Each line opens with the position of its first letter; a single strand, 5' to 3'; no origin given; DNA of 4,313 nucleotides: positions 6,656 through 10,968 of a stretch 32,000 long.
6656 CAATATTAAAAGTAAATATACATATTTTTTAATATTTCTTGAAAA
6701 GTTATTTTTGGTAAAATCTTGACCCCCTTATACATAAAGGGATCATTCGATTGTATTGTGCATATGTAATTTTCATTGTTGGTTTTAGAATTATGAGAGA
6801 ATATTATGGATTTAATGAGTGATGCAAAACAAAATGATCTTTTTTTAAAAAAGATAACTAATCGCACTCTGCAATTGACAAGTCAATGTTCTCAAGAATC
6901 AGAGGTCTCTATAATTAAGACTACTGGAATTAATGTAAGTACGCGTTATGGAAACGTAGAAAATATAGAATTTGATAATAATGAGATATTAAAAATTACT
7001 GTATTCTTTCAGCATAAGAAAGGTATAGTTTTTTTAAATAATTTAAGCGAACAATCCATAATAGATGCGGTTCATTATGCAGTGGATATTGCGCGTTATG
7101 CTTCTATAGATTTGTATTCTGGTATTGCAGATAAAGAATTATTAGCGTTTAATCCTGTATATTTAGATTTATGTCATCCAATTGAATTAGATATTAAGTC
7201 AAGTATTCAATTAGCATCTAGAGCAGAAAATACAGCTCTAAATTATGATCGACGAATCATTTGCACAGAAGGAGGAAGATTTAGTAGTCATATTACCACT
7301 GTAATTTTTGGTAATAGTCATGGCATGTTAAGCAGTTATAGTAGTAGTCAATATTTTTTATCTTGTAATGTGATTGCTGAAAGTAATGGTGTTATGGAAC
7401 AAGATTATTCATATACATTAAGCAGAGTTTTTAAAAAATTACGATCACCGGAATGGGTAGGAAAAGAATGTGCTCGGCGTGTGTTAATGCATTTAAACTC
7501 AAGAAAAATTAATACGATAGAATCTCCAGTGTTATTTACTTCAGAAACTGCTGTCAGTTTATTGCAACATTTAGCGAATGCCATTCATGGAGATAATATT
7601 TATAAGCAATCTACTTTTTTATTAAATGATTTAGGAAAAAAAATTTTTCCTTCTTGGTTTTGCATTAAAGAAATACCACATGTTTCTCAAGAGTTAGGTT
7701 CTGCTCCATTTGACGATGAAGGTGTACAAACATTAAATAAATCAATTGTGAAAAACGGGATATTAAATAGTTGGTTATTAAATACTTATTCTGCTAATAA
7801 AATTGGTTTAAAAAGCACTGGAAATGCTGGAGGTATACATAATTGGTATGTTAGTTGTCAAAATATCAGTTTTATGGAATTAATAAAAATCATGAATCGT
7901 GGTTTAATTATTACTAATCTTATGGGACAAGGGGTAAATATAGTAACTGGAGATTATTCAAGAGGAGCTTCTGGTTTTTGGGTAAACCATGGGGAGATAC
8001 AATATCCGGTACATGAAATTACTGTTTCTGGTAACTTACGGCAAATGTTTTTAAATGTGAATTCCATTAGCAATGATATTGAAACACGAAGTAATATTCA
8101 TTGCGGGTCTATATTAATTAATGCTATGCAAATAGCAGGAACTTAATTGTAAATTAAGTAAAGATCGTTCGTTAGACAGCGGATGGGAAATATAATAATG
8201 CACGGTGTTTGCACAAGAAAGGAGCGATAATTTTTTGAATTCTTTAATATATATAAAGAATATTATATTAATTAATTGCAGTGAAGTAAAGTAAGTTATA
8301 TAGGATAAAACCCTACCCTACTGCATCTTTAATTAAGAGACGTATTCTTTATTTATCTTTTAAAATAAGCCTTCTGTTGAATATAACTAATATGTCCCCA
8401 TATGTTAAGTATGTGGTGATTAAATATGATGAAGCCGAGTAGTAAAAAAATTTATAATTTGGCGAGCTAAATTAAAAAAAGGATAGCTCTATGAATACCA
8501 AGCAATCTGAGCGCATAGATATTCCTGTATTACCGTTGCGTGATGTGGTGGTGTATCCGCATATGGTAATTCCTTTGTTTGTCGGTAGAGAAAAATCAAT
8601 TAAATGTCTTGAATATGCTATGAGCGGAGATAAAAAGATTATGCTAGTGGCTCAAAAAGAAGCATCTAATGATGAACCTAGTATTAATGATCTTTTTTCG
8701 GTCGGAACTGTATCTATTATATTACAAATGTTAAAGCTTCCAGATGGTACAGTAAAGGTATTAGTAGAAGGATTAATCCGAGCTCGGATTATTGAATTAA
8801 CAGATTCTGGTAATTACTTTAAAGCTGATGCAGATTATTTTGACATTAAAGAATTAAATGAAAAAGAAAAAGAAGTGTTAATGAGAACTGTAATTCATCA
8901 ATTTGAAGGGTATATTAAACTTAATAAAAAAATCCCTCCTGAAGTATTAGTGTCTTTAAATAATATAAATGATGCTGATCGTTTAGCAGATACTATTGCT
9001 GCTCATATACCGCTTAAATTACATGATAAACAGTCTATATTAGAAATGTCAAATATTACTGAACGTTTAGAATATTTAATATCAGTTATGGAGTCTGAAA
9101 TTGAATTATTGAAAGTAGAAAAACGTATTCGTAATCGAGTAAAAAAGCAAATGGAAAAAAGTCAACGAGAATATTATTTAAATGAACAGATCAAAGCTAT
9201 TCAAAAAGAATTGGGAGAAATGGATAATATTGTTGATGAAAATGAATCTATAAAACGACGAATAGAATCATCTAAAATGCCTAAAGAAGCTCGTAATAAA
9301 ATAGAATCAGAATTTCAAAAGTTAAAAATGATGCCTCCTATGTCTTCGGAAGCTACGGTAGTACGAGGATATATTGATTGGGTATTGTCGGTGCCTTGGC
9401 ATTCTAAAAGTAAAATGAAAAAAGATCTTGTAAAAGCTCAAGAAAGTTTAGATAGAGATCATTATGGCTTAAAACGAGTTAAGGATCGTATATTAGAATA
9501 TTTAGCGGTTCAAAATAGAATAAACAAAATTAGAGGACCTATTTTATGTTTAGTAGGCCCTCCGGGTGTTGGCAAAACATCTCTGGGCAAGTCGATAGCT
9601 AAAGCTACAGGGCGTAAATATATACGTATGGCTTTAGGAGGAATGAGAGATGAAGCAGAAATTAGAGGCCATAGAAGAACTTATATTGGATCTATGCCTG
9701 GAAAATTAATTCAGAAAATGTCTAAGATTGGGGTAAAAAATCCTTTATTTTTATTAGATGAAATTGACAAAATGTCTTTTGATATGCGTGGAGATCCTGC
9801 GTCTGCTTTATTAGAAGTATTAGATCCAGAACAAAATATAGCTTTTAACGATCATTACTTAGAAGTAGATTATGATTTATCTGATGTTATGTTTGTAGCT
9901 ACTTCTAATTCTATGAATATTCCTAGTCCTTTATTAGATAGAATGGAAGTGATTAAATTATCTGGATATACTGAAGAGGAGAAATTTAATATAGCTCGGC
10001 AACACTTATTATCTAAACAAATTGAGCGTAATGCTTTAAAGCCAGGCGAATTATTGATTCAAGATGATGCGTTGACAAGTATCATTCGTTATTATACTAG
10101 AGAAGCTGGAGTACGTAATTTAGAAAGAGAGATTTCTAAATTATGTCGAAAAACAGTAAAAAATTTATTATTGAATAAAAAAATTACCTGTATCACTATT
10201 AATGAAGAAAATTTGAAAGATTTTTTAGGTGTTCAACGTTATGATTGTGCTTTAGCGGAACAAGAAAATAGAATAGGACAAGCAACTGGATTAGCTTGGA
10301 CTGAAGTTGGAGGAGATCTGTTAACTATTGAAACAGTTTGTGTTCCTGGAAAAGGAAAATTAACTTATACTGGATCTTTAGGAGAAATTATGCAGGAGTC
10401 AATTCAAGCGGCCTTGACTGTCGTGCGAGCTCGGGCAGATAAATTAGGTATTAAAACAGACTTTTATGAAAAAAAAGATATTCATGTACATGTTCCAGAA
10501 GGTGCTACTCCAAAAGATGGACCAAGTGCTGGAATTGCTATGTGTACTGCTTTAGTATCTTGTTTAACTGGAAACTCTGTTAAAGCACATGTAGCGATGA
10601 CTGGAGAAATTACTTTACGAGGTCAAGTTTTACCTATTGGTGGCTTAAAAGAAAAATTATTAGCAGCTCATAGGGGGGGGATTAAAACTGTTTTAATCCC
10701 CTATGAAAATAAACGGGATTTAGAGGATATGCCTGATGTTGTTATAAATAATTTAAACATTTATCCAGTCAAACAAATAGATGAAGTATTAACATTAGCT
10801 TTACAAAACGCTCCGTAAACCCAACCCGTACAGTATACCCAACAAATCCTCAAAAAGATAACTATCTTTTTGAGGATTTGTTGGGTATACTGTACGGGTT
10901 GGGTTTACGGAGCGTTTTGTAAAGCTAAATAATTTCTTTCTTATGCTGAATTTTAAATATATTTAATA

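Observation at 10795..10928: Perfect 66-bp-arm inverted repeat that starts inside the lon coding sequence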

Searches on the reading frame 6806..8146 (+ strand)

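Call 8: search_protein_families(library=ncbifam, proteins=[window:6806-8146:+], max_evalue=0.00001)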
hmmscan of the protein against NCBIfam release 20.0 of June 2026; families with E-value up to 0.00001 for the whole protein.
window:6806-8146:+ (446 aa): 3 families
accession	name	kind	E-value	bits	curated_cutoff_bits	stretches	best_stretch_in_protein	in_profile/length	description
NF008268.0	PRK11040.1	equivalog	3.2e-180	599.6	438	1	1-445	1-445/446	metalloprotease PmbA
NF040952.1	Arch_mtprotase_TldD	equivalog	2.2e-18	66.2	635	1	43-429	26-416/443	zinc metalloprotease TldD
NF008006.0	PRK10735.1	equivalog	3.7e-11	42.2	513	1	184-427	184-447/481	metalloprotease TldD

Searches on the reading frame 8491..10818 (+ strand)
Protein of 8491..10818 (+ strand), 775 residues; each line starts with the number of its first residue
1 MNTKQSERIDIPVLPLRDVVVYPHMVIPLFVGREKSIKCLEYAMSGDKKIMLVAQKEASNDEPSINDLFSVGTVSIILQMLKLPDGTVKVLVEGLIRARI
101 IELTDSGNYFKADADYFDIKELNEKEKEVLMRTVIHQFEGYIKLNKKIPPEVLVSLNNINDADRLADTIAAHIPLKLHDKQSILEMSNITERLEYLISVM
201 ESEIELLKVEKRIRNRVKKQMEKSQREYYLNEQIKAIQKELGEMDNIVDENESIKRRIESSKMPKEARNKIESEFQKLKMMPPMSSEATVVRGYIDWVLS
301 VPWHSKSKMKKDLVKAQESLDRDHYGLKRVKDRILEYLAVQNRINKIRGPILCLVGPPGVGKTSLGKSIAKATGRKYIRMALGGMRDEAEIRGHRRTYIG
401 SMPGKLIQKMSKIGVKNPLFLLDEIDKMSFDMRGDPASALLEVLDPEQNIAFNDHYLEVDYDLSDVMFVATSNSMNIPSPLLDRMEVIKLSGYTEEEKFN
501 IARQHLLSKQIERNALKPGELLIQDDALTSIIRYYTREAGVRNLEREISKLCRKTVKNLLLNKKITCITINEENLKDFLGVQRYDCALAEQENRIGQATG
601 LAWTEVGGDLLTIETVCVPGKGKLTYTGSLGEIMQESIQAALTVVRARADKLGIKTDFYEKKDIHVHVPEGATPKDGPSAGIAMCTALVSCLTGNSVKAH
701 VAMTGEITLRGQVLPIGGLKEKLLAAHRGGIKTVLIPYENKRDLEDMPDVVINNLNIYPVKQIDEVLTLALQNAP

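Call 8: search_protein_families(library=ncbifam, proteins=[window:8491-10818:+], max_evalue=0.00001)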
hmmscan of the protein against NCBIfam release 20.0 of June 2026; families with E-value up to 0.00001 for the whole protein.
window:8491-10818:+ (775 aa): 9 families
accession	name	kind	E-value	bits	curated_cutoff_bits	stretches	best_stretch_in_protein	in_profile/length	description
NF008053.0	PRK10787.1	equivalog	0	1559.1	891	1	1-775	1-775/784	endopeptidase La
TIGR00763.1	lon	equivalog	0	1017.2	608.05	1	12-771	1-795/795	endopeptidase La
TIGR02903.1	spore_lon_C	equivalog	7.2e-31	107.3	678.8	1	561-770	409-614/615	Lon family ATP-dependent protease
TIGR00764.1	lon_rel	equivalog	1.3e-30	106.6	516.6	1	582-773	407-595/608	ATP-dependent protease LonB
TIGR02902.1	spore_lonB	equivalog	3.2e-29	101.9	723.3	1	509-770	269-530/531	ATP-dependent protease LonB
TIGR02653.1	Lon_rel_chp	hypoth_equivalog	4.4e-17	61.7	628.25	1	609-757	510-658/675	protease Lon-related BREX system protein BrxL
TIGR00416.1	sms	equivalog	2.1e-08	33.4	403.05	1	660-765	354-452/454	DNA repair protein RadA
NF003229.0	PRK04195.1-5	equivalog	1.2e-07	30.8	280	1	331-449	26-136/413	replication factor C large subunit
TIGR00368.1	TIGR00368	hypoth_equivalog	5.5e-06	25.2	362.4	0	659-769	55-162/499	YifB family Mg chelatase-like AAA ATPase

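Call 11: find_encoding_contigs(protein=window:8491-10818:+, flank=3000, max_places=10)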
Protein window:8491-10818:+ (775 aa): no gene with exactly this product is on record in the collection.

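Call 20: find_homologous_proteins(query=window:8491-10818:+, max_evalue=1e-100)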
Query window:8491-10818:+ (775 aa): 8000 proteins with E <= 1e-100 among 8000 candidates; the best 120 are listed.
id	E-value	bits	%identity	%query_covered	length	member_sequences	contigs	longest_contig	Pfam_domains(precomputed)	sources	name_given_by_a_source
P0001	0.0e+0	1553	89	100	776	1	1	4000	PF02190.23,PF05362.20,PF00004.36,PF22667.3,PF07728.21,PF13541.13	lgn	-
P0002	0.0e+0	1551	89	100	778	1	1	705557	PF02190.23,PF05362.20,PF00004.36,PF22667.3,PF07728.21,PF13541.13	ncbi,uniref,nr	ncbi:Lon protease [Candidatus Blochmanniella floridana]|uniref:Lon protease n=1 Tax=Blochmanniella f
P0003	0.0e+0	1540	88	100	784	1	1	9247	PF02190.23,PF05362.20,PF00004.36,PF22667.3,PF07728.21,PF13541.13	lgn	-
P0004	0.0e+0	1529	87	100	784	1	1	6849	PF02190.23,PF05362.20,PF00004.36,PF22667.3,PF07728.21,PF13541.13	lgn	-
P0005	0.0e+0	1528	88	100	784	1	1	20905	PF02190.23,PF05362.20,PF00004.36,PF22667.3,PF07728.21,PF13541.13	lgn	-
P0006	0.0e+0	1526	87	100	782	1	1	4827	PF02190.23,PF05362.20,PF00004.36,PF22667.3,PF07728.21,PF13541.13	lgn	-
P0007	0.0e+0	1526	87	100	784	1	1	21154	PF02190.23,PF05362.20,PF00004.36,PF22667.3,PF07728.21,PF13541.13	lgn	-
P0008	0.0e+0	1526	88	100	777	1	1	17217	PF02190.23,PF05362.20,PF00004.36,PF22667.3,PF07728.21,PF13541.13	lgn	-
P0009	0.0e+0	1526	88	100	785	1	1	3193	PF02190.23,PF05362.20,PF00004.36,PF22667.3,PF07728.21,PF13541.13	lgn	-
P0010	0.0e+0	1524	87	100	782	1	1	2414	PF02190.23,PF05362.20,PF00004.36,PF22667.3,PF07728.21,PF13541.13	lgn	-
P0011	0.0e+0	1522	87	100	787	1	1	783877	PF02190.23,PF05362.20,PF00004.36,PF22667.3,PF07728.21,PF13541.13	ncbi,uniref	ncbi:endopeptidase La [Candidatus Blochmannia sp. SNP]|uniref:endopeptidase La n=1 Tax=Candidatus Bl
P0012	0.0e+0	1518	87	100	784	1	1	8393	PF02190.23,PF05362.20,PF00004.36,PF22667.3,PF07728.21,PF13541.13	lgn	-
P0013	0.0e+0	1517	87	100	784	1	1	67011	PF02190.23,PF05362.20,PF00004.36,PF22667.3,PF07728.21,PF13541.13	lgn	-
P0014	0.0e+0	1515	-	-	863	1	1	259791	PF02190.23,PF05362.20,PF00004.36,PF22667.3,PF07728.21,PF13541.13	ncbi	ncbi:endopeptidase La [Klebsiella pneumoniae]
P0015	0.0e+0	1514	87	100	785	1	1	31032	PF02190.23,PF05362.20,PF00004.36,PF22667.3,PF07728.21,PF13541.13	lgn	-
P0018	0.0e+0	1511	87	100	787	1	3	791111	PF02190.23,PF05362.20,PF00004.36,PF22667.3,PF07728.21,PF13541.13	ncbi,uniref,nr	ncbi:endopeptidase La [Candidatus Blochmanniella camponoti]|uniref:Lon protease n=1 Tax=Candidatus B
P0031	0.0e+0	1490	86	100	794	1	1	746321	PF02190.23,PF05362.20,PF00004.36,PF22667.3,PF07728.21,PF13541.13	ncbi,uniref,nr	ncbi:endopeptidase La [Candidatus Blochmannia ocreatus (nom. nud.)]|uniref:Lon protease n=1 Tax=Cand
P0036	0.0e+0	1452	84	100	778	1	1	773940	PF02190.23,PF08298.18,PF05362.20,PF00004.36,PF22667.3,PF07728.21,PF13541.13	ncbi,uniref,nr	ncbi:endopeptidase La [Blochmannia endosymbiont of Camponotus (Colobopsis) obliquus]|uniref:endopept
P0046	0.0e+0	1435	81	100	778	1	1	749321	PF02190.23,PF05362.20,PF00004.36,PF22667.3,PF07728.21,PF13541.13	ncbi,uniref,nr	ncbi:endopeptidase La [Blochmannia endosymbiont of Polyrhachis (Hedomyrma) turneri]|uniref:endopepti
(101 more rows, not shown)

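Call 21: find_encoding_contigs(protein=P0001, flank=3000, max_places=2)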
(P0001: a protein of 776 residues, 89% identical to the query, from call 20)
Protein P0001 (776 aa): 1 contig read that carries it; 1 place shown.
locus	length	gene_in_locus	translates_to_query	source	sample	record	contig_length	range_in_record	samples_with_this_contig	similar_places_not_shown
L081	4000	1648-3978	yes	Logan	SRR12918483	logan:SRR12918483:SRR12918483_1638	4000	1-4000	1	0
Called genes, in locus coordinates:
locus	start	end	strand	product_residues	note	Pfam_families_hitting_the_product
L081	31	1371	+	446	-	PF01523:PmbA_TldD_1st (weak), PF19290:PmbA_TldD_2nd, PF19289:PmbA_TldD_3rd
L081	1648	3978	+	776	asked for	PF02190:LON_substr_bdg, PF00004:AAA, PF07728:AAA_5, PF22667:Lon_lid, PF05362:Lon_C, PF13541:ChlI (weak)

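Call 22: find_encoding_contigs(protein=P0008, flank=3000, max_places=2)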
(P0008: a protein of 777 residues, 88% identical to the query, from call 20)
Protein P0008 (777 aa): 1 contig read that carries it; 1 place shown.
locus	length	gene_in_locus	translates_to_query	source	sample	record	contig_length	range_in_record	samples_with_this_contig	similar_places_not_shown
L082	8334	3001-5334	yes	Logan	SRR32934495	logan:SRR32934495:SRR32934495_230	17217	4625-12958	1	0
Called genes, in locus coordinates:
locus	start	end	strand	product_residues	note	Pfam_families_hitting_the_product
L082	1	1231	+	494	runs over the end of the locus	PF01523:PmbA_TldD_1st, PF19290:PmbA_TldD_2nd, PF19289:PmbA_TldD_3rd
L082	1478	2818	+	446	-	PF01523:PmbA_TldD_1st (weak), PF19290:PmbA_TldD_2nd, PF19289:PmbA_TldD_3rd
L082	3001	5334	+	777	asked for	PF02190:LON_substr_bdg, PF00004:AAA, PF07728:AAA_5, PF22667:Lon_lid, PF05362:Lon_C, PF13541:ChlI (weak)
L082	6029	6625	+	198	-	PF00156:Pribosyltran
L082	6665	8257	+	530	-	PF13177:DNA_pol3_delta2, PF00004:AAA, PF13173:AAA_14 (faint), PF13401:AAA_22 (weak), PF25361:AAA_lid_RFC1 (weak), PF22608:DNAX_ATPase_lid, PF12169:DNA_pol3_gamma3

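Call 23: find_encoding_contigs(protein=P0018, flank=3000, max_places=2)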
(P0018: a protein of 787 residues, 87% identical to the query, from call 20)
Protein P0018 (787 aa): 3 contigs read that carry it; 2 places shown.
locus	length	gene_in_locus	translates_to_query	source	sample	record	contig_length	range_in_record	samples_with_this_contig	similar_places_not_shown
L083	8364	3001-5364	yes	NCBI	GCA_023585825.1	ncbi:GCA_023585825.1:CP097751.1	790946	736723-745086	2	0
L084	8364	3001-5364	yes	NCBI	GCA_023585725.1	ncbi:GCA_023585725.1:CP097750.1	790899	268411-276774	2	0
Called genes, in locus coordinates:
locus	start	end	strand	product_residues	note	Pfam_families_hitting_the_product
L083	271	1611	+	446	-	PF01523:PmbA_TldD_1st (weak), PF19290:PmbA_TldD_2nd, PF19289:PmbA_TldD_3rd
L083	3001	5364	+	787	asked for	PF02190:LON_substr_bdg, PF00004:AAA, PF07728:AAA_5, PF22667:Lon_lid, PF05362:Lon_C, PF13541:ChlI (weak)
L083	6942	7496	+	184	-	PF00156:Pribosyltran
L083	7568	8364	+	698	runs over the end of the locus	PF13177:DNA_pol3_delta2, PF00004:AAA, PF07728:AAA_5 (weak), PF13173:AAA_14 (weak), PF13401:AAA_22 (weak), PF22608:DNAX_ATPase_lid, PF12169:DNA_pol3_gamma3, PF12170:DNA_pol3_tau_5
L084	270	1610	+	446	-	PF01523:PmbA_TldD_1st (weak), PF19290:PmbA_TldD_2nd, PF19289:PmbA_TldD_3rd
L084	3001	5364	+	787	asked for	PF02190:LON_substr_bdg, PF00004:AAA, PF07728:AAA_5, PF22667:Lon_lid, PF05362:Lon_C, PF13541:ChlI (weak)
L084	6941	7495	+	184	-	PF00156:Pribosyltran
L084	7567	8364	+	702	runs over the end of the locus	PF13177:DNA_pol3_delta2, PF00004:AAA, PF07728:AAA_5 (weak), PF13173:AAA_14 (weak), PF13401:AAA_22 (weak), PF22608:DNAX_ATPase_lid, PF12169:DNA_pol3_gamma3, PF12170:DNA_pol3_tau_5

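Call 24: find_encoding_contigs(protein=P0046, flank=3000, max_places=2)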
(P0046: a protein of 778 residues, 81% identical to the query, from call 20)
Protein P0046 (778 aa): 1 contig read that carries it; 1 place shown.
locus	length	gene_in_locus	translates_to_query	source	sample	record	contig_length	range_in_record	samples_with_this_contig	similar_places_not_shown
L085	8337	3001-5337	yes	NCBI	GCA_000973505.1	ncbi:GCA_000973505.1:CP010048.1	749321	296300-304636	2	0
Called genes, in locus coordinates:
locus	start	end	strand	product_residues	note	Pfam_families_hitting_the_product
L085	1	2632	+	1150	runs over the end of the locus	PF04257:RecC_N, PF27451:RecC_4th, PF17946:RecC_C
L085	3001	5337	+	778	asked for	PF02190:LON_substr_bdg, PF00004:AAA, PF07728:AAA_5, PF22667:Lon_lid, PF05362:Lon_C, PF13541:ChlI (weak)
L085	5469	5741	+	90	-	PF00216:Bac_DNA_binding, PF18291:HU-HIG (weak)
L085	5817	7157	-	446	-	PF19290:PmbA_TldD_2nd, PF19289:PmbA_TldD_3rd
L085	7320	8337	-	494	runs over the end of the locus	PF01523:PmbA_TldD_1st, PF19290:PmbA_TldD_2nd, PF19289:PmbA_TldD_3rd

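Call 69: find_encoding_contigs(protein=P0031, flank=3000, max_places=1)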
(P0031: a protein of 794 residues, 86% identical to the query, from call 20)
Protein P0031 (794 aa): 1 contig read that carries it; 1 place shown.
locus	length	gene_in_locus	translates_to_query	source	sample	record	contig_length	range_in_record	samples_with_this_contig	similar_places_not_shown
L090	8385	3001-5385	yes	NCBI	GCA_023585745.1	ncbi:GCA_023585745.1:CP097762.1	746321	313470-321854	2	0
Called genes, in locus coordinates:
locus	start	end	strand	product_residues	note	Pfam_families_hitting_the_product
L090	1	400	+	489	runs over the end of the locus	PF01523:PmbA_TldD_1st, PF19290:PmbA_TldD_2nd, PF19289:PmbA_TldD_3rd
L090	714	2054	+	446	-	PF01523:PmbA_TldD_1st (weak), PF19290:PmbA_TldD_2nd, PF19289:PmbA_TldD_3rd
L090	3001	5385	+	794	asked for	PF02190:LON_substr_bdg, PF00004:AAA, PF07728:AAA_5, PF22667:Lon_lid, PF05362:Lon_C, PF13541:ChlI (weak)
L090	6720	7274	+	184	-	PF00156:Pribosyltran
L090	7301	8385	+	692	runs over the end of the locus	PF13177:DNA_pol3_delta2, PF00004:AAA, PF13173:AAA_14 (faint), PF13401:AAA_22 (weak), PF22608:DNAX_ATPase_lid, PF12169:DNA_pol3_gamma3, PF12170:DNA_pol3_tau_5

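Call 70: find_encoding_contigs(protein=P0036, flank=3000, max_places=1)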
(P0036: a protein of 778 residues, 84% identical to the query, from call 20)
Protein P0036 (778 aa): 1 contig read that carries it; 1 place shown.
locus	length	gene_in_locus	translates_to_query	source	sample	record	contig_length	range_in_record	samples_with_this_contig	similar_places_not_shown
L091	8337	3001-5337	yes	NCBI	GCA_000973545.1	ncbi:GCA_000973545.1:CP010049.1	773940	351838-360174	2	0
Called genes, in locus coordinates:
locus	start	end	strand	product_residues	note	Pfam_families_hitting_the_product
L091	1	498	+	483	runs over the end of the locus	PF01523:PmbA_TldD_1st, PF19290:PmbA_TldD_2nd, PF19289:PmbA_TldD_3rd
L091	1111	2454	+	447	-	PF01523:PmbA_TldD_1st (weak), PF19290:PmbA_TldD_2nd, PF19289:PmbA_TldD_3rd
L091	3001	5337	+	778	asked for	PF02190:LON_substr_bdg, PF08298:AAA_PrkA (faint), PF00004:AAA, PF07728:AAA_5, PF22667:Lon_lid, PF05362:Lon_C, PF13541:ChlI (weak)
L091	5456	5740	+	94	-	PF00216:Bac_DNA_binding, PF18291:HU-HIG, PF14908:HU-CCDC81_euk_1 (weak)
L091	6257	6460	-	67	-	PF05321:HHA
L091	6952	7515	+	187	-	PF00156:Pribosyltran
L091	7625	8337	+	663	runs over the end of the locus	PF13177:DNA_pol3_delta2, PF00004:AAA, PF22608:DNAX_ATPase_lid, PF12169:DNA_pol3_gamma3, PF12170:DNA_pol3_tau_5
